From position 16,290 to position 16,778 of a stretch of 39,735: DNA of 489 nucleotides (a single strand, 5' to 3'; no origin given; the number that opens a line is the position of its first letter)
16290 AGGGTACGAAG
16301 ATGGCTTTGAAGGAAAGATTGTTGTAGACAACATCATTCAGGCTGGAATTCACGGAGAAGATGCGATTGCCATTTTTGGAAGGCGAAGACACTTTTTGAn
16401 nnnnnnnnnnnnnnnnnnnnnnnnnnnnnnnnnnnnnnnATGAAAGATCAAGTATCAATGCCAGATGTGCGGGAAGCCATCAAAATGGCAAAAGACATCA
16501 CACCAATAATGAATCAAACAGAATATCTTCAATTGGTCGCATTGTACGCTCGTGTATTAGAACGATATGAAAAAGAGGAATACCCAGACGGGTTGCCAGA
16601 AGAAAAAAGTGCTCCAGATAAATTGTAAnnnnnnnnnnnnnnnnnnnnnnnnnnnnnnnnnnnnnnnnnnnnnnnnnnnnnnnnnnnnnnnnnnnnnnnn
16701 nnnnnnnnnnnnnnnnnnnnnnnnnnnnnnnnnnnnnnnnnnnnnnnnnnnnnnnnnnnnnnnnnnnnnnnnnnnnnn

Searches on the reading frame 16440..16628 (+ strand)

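Call 11: search_protein_families(library=pfam, proteins=[window:16440-16628:+], max_evalue=0.01)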
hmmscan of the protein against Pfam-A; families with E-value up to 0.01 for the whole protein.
window:16440-16628:+ (62 aa): 0 families

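Call 50: search_protein_families(library=phrogs, proteins=[window:16440-16628:+], max_evalue=0.001)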
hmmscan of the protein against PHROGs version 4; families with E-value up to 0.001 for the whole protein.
window:16440-16628:+ (62 aa): 1 family
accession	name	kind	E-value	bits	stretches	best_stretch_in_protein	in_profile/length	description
phrog_14113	-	unknown function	1.4e-22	79.8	1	3-52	1-50/51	-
